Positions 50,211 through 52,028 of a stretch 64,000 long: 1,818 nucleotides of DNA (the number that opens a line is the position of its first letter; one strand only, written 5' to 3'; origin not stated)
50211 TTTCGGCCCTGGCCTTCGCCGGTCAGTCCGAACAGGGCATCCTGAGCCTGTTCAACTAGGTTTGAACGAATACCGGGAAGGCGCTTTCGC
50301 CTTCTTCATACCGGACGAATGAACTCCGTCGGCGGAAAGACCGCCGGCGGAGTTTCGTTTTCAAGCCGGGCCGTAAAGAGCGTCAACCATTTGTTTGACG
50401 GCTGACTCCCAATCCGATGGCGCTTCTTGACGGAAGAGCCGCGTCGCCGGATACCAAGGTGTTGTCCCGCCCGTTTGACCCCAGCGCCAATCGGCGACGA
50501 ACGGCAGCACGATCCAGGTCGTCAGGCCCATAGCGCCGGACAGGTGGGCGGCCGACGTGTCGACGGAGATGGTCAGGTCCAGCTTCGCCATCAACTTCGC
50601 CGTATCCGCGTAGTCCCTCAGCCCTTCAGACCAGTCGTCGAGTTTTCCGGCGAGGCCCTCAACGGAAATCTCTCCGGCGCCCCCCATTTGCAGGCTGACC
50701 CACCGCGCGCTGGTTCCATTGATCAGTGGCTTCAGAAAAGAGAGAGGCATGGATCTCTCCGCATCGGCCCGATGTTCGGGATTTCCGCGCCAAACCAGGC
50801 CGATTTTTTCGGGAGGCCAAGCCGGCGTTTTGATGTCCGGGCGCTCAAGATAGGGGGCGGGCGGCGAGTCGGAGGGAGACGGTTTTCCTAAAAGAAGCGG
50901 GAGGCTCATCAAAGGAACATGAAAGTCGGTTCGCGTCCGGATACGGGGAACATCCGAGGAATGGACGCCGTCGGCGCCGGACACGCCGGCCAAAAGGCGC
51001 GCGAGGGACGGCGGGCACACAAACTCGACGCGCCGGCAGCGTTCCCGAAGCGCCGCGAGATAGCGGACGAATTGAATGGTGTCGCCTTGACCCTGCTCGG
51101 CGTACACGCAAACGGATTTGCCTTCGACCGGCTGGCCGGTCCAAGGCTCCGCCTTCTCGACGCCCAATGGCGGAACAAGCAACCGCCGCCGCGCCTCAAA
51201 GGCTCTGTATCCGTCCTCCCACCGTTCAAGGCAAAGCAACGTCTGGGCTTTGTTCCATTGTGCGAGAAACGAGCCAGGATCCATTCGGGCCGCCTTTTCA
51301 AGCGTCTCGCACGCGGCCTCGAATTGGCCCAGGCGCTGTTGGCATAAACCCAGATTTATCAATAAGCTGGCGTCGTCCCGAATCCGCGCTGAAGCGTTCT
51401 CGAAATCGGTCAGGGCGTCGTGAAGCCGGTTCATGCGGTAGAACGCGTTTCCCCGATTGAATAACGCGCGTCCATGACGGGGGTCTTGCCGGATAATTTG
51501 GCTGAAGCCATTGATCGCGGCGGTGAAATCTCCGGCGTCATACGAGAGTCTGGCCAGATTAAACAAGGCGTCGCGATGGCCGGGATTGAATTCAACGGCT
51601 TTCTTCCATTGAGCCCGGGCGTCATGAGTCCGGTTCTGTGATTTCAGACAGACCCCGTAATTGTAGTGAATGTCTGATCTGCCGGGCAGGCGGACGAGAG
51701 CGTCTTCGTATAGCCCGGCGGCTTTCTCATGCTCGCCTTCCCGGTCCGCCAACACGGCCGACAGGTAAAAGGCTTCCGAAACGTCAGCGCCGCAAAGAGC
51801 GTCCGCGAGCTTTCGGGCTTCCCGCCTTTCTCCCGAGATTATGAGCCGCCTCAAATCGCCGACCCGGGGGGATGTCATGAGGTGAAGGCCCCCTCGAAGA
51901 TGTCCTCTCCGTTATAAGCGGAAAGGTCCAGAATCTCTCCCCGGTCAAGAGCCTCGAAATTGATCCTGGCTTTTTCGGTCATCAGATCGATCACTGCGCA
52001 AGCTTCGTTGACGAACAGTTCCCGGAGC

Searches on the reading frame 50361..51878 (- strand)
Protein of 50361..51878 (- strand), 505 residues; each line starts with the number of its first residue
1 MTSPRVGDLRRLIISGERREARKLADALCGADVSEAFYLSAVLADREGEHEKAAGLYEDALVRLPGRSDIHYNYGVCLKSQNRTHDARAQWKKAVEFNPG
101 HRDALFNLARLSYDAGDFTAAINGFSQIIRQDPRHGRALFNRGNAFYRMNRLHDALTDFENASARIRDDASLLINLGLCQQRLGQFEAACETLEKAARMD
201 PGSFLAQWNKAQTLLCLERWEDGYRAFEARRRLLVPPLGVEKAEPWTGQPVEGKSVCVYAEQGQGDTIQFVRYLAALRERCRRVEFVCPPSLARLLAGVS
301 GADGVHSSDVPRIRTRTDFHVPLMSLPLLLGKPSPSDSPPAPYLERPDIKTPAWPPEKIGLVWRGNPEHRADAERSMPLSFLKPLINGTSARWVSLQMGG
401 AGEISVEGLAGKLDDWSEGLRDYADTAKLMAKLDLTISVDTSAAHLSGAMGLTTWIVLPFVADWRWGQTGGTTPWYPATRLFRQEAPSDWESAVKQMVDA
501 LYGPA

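Call 8: search_protein_families(library=pfam, proteins=[window:50361-51878:-], max_evalue=0.001)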
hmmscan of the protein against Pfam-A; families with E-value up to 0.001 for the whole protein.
window:50361-51878:- (505 aa): 19 families
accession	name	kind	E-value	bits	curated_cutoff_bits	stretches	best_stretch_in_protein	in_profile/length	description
PF07719.23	TPR_2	-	4.4e-24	83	27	1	171-202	2-33/34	Tetratricopeptide repeat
PF00515.34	TPR_1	-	2.3e-20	71.9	27.8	1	137-162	2-27/34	Tetratricopeptide repeat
PF13431.12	TPR_17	-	2.1e-18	65.4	24.4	0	56-89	1-34/34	Tetratricopeptide repeat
PF13432.12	TPR_16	-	2.6e-18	66.6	32.7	2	108-169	3-63/65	Tetratricopeptide repeat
PF14559.12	TPR_19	-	3.6e-17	62.9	25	2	82-135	5-58/68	Tetratricopeptide repeat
PF13174.12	TPR_6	-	7.5e-17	61.2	26.3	0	103-134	1-32/33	Tetratricopeptide repeat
PF13181.12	TPR_8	-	3e-14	52.3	25.7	1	170-201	1-32/34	Tetratricopeptide repeat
PF13414.12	TPR_11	-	3.1e-13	49.6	26.8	0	113-149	5-41/42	TPR repeat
PF12895.13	ANAPC3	-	1.7e-12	47.8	27.2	1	170-228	23-80/82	Anaphase-promoting complex, cyclosome, subunit 3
PF13428.12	TPR_14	-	2.1e-12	46.8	23.5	0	72-111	5-44/44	Tetratricopeptide repeat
PF13176.12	TPR_7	-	1.3e-09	37.8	27.9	0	173-202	2-33/36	Tetratricopeptide repeat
PF13371.12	TPR_9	-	2.2e-09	37.6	35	0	168-201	27-60/73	Tetratricopeptide repeat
PF13424.12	TPR_12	-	2.3e-09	37.8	30.1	1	137-200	4-75/77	Tetratricopeptide repeat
PF13429.12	TPR_15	-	4e-06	26.9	26.2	0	101-204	80-180/280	Tetratricopeptide repeat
PF25064.1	ARM_TT21_5th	-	1.8e-05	25.4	27.8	1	106-198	5-100/117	TT21 fifth ARM repeats domain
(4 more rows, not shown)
